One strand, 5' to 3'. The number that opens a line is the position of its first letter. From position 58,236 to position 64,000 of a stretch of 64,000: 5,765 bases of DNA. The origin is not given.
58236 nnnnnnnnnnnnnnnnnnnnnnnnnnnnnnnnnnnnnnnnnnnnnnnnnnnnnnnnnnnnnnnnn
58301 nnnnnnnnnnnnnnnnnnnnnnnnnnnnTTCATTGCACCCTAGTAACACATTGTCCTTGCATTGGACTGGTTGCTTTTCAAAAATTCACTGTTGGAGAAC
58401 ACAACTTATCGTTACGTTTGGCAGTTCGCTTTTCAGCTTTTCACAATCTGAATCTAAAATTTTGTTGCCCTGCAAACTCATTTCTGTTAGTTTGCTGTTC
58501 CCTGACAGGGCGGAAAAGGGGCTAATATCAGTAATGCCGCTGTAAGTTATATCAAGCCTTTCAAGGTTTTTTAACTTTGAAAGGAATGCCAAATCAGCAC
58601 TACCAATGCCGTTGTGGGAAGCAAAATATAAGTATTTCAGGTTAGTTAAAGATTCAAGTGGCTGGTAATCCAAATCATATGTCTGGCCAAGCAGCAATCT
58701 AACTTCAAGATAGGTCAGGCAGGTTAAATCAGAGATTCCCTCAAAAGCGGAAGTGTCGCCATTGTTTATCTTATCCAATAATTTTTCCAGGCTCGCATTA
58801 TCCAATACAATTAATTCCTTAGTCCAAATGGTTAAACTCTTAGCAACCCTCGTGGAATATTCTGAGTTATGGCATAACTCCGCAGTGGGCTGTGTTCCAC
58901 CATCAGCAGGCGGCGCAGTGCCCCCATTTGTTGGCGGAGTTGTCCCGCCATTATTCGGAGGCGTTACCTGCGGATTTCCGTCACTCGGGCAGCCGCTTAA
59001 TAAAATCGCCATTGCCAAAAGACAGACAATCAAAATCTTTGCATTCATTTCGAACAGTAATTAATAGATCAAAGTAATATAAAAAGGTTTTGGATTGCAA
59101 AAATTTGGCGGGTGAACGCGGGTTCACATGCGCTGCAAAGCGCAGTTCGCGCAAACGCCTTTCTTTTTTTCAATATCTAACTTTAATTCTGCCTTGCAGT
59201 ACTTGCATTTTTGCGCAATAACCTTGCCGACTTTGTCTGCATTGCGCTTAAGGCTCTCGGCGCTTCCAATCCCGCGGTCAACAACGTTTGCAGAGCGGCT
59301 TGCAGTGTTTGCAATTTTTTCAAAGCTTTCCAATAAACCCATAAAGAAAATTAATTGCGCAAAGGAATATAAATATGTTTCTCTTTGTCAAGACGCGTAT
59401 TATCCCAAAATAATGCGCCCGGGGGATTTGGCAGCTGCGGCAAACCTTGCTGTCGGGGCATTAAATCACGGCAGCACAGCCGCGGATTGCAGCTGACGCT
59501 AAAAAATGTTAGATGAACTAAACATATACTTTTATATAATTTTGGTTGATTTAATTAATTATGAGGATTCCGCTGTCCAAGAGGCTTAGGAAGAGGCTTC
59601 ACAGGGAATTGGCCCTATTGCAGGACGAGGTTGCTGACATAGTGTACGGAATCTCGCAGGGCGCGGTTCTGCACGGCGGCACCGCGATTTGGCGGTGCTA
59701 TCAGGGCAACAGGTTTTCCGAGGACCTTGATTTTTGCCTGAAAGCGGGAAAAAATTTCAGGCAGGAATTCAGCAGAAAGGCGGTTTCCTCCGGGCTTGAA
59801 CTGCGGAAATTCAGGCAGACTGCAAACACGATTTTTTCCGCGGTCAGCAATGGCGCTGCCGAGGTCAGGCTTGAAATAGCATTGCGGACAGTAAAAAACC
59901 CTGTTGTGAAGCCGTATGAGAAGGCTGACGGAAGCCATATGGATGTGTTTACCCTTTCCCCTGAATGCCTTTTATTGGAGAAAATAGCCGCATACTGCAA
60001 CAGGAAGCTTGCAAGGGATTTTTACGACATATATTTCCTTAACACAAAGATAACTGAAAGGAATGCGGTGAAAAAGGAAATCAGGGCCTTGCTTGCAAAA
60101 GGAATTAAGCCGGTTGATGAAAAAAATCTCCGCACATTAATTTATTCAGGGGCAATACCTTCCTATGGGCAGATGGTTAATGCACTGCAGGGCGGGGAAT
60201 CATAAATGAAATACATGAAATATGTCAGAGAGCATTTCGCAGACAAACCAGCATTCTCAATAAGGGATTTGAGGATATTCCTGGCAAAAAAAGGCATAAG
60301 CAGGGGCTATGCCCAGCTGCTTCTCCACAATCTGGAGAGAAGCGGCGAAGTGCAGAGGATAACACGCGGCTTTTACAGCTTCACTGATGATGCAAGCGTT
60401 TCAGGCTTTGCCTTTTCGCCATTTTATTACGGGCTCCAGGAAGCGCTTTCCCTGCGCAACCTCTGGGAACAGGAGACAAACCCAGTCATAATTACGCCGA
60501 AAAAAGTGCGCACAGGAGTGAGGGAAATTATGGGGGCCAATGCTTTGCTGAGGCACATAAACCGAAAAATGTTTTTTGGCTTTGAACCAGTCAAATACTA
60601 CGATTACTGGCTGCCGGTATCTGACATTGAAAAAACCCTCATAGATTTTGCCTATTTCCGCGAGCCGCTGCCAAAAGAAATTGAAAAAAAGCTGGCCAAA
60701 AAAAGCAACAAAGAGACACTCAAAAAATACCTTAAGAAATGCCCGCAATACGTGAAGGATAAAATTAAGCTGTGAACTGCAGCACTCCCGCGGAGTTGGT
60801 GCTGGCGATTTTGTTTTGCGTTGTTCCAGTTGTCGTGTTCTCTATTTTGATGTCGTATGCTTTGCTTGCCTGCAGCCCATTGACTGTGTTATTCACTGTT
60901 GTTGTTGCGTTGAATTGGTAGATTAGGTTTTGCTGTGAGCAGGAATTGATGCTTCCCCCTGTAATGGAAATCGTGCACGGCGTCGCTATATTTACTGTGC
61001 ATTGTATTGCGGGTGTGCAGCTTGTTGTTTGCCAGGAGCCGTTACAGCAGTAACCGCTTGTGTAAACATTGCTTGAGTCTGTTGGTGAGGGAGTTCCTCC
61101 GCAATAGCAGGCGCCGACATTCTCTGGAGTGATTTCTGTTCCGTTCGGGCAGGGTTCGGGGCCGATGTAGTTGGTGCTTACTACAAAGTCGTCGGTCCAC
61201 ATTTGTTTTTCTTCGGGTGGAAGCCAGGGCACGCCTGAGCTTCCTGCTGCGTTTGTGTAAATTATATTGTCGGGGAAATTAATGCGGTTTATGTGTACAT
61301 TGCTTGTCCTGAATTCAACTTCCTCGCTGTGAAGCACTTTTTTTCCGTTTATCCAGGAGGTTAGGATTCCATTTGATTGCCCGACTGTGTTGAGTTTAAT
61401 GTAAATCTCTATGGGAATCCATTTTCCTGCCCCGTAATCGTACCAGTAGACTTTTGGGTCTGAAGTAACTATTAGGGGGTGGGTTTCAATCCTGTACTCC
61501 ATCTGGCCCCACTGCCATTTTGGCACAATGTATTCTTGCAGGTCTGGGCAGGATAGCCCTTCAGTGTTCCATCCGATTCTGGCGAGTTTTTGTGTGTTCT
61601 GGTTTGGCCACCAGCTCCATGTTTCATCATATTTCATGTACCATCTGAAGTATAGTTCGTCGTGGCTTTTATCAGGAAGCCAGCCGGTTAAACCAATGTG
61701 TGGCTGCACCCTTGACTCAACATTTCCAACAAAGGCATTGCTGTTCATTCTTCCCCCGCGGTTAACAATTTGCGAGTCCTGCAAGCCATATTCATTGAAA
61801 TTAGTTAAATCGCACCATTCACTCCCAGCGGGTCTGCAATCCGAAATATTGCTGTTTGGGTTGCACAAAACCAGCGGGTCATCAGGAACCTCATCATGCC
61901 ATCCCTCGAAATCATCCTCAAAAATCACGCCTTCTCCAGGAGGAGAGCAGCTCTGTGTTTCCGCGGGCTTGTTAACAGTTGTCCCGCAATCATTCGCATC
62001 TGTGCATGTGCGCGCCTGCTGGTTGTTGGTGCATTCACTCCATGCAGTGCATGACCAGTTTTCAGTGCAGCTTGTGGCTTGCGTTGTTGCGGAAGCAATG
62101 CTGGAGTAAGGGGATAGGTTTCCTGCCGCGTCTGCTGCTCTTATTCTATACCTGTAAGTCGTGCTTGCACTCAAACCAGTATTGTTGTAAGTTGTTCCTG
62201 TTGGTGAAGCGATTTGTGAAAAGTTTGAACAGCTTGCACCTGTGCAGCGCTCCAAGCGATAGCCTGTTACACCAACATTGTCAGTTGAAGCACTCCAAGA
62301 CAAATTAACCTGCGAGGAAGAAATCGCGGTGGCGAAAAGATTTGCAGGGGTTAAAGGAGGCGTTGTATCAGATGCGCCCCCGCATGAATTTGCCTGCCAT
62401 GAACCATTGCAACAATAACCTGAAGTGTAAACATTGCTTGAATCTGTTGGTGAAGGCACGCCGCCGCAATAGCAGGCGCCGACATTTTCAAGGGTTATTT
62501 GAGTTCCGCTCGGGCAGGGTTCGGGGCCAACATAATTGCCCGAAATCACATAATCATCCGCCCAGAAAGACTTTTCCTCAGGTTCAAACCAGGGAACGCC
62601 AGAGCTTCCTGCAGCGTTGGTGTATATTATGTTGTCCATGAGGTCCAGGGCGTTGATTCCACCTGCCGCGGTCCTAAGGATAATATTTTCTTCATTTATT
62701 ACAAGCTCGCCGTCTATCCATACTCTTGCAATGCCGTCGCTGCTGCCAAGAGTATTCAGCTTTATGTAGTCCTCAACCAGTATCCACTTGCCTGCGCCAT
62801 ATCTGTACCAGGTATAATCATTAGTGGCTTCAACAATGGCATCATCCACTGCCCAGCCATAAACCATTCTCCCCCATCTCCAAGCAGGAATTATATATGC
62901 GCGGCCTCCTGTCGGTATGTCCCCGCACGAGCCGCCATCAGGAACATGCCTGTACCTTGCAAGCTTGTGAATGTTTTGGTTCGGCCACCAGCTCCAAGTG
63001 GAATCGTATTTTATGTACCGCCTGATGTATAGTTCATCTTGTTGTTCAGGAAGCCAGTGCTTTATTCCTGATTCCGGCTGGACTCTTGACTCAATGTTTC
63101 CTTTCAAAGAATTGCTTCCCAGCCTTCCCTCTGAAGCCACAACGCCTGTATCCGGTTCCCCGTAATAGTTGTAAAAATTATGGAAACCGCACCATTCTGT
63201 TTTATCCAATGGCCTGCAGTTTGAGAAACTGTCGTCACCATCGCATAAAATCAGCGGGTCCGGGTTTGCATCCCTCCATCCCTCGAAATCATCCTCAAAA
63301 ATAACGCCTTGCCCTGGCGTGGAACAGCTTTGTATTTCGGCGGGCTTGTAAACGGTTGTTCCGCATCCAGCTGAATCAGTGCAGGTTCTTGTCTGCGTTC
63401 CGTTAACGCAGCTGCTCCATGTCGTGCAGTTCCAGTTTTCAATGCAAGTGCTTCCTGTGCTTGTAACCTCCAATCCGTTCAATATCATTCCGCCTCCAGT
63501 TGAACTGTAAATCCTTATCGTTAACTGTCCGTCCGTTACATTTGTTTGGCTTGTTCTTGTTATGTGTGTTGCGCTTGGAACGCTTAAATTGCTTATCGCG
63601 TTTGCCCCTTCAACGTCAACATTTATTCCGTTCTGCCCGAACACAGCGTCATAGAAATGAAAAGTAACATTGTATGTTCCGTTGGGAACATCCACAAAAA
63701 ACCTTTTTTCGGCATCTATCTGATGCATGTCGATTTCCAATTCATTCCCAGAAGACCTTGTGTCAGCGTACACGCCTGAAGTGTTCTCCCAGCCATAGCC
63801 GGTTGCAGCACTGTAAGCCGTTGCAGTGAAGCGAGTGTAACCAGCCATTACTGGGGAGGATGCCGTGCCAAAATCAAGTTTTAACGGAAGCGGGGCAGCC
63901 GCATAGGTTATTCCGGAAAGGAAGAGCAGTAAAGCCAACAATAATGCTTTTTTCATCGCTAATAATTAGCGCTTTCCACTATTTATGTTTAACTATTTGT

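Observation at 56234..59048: Three tandem paralogous LRR lipoproteins with (GGTTPPS)n linkers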

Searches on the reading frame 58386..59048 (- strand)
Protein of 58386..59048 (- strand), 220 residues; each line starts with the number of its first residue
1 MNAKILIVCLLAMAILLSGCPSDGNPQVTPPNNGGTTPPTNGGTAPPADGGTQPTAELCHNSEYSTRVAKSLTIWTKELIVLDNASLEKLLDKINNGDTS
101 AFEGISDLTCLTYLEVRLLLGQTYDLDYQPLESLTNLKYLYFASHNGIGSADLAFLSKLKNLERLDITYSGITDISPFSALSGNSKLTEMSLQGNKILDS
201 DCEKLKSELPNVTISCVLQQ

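Call 4: search_protein_families(library=pfam, proteins=[window:58386-59048:-], max_evalue=1)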
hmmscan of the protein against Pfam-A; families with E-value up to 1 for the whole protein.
window:58386-59048:- (220 aa): 5 families
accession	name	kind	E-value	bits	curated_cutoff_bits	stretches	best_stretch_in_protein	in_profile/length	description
PF12799.13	LRR_4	-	2.9e-10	40.5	27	2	135-179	1-43/44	Leucine Rich repeats (2 copies)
PF13855.12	LRR_8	-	1.9e-06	28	27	1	136-197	2-61/61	Leucine rich repeat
PF00560.39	LRR_1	-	0.00042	20.3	20.6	0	161-177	1-17/23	Leucine Rich Repeat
PF13516.12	LRR_6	-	0.00075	19.8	23.4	0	160-174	3-17/24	Leucine Rich repeat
PF23598.1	LRR_14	-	0.0026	17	40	1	97-194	102-198/353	Leucine-rich repeat region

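Call 5: search_protein_families(library=ncbifam, proteins=[window:58386-59048:-], max_evalue=1)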
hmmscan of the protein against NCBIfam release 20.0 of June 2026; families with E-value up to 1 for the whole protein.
window:58386-59048:- (220 aa): 5 families
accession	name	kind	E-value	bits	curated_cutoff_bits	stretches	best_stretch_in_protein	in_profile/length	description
NF033189.1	internalin_A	exception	1.5e-07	30.2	1600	1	100-200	173-265/799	class 1 internalin InlA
NF033188.1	internalin_H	exception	1.5e-05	23.9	1050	1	106-212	158-257/548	InlH/InlC2 family class 1 internalin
NF033190.2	inl_like_NEAT_1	exception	0.00012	20.5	1275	1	117-199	398-474/754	NEAT domain-containing leucine-rich repeat protein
NF047631.1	SodCMycob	equivalog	0.015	14.9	230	1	6-57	11-59/236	superoxide dismutase[Cu-Zn]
NF058595.1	invert_tail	domain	0.26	11.6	37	1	5-38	57-88/113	lipo-invert putative C-terminal anchoring domain-containing protein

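Call 50: list_cluster_members(proteins=[P0001, P0121, window:58389-59048:-, P0122, P0123])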
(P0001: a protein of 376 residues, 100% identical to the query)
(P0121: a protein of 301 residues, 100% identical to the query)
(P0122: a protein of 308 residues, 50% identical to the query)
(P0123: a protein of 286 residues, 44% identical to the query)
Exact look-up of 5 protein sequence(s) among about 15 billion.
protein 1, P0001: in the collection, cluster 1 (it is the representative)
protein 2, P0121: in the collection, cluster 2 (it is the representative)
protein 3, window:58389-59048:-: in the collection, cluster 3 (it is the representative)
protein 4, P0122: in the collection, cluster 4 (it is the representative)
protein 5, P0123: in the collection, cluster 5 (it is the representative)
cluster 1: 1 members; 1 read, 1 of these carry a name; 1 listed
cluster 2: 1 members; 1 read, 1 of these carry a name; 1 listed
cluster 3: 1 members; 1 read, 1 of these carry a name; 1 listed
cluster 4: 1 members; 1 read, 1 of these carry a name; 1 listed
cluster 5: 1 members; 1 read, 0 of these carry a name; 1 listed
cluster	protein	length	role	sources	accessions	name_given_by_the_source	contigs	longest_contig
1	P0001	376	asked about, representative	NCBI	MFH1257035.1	MAG: leucine-rich repeat domain-containing protein [Candidatus Diapherotrites archaeon]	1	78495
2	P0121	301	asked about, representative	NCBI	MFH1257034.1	MAG: leucine-rich repeat domain-containing protein [Candidatus Diapherotrites archaeon]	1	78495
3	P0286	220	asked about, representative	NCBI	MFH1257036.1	MAG: leucine-rich repeat domain-containing protein [Candidatus Diapherotrites archaeon]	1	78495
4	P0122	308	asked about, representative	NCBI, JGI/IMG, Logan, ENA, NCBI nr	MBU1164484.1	hypothetical protein KKA15_02895 [Patescibacteria group bacterium] | hypothetical protein [Patescibacteria group bacterium]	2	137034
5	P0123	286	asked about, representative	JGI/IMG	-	-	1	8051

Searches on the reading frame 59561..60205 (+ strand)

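Call 13: search_protein_families(library=pfam, proteins=[window:59561-60205:+], max_evalue=0.01)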
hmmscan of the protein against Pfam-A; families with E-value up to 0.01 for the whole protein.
window:59561-60205:+ (214 aa): 1 family
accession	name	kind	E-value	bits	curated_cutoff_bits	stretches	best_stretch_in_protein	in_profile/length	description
PF08843.17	AbiEii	-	3.6e-18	66.8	22.5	1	34-189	14-199/238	Nucleotidyl transferase AbiEii toxin, Type IV TA system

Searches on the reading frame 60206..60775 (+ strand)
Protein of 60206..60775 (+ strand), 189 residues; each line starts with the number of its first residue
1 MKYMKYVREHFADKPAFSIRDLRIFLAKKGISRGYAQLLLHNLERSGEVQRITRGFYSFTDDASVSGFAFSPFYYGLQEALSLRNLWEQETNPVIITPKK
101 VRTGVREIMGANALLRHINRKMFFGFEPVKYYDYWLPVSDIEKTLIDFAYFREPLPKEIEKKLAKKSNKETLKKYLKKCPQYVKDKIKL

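Call 13: search_protein_families(library=pfam, proteins=[window:60206-60775:+], max_evalue=0.01)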
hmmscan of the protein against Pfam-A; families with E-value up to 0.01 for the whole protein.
window:60206-60775:+ (189 aa): 1 family
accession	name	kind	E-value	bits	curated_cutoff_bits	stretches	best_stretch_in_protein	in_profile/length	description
PF13338.12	AbiEi_4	-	8.6e-08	32.6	25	1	7-59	3-48/49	Transcriptional regulator, AbiEi antitoxin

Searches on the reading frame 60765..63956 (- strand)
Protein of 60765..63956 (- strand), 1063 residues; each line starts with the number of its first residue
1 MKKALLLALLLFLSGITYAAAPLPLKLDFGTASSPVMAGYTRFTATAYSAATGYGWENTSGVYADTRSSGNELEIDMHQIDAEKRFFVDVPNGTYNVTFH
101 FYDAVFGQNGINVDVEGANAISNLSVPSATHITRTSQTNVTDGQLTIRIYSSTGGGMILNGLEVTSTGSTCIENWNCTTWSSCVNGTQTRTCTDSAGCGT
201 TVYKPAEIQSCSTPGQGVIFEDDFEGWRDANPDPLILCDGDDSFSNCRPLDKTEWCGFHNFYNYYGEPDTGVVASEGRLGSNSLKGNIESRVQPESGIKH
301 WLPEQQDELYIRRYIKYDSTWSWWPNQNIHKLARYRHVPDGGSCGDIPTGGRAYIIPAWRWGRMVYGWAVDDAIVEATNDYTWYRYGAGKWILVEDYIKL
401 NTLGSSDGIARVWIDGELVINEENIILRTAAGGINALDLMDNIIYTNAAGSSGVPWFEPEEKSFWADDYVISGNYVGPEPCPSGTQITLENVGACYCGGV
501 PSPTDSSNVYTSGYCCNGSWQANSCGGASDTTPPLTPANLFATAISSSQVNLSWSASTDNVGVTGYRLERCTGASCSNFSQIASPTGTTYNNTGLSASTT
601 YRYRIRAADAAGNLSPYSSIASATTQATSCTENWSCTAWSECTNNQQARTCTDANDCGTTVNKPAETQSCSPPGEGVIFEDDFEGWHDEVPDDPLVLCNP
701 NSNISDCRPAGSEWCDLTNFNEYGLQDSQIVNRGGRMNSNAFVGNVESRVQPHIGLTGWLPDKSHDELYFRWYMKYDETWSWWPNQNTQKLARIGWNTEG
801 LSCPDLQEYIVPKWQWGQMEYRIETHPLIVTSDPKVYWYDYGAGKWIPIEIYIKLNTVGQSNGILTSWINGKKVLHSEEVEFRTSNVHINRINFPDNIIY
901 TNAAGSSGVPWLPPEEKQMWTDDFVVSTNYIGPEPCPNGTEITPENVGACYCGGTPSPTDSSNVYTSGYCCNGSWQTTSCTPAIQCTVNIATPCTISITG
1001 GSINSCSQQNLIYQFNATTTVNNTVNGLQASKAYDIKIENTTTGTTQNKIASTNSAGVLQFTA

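Call 13: search_protein_families(library=pfam, proteins=[window:60765-63956:-], max_evalue=0.01)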
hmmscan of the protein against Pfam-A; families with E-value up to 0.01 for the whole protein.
window:60765-63956:- (1063 aa): 5 families
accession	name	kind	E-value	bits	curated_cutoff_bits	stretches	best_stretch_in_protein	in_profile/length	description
PF21294.4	Polysacc_lyase_14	-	4.2e-16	59.8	27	2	839-891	135-188/215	Polysaccharide lyase 14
PF00041.27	fn3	-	4.7e-10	40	25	1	537-621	3-81/84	Fibronectin type III domain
PF21254.3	AGA-YXIM_GBD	-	1.2e-07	32.1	27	1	26-152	2-124/138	Beta-agarase/YXIM esterase-like, galactose-binding domain-like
PF25788.1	Ig_Rha78A_N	-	0.00011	22.9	27.4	1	544-625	14-101/105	Rha78A-like, N-terminal immunoglobulin domain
PF14099.13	Polysacc_lyase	-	0.0047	17.3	29.9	0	388-429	142-181/210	Polysaccharide lyase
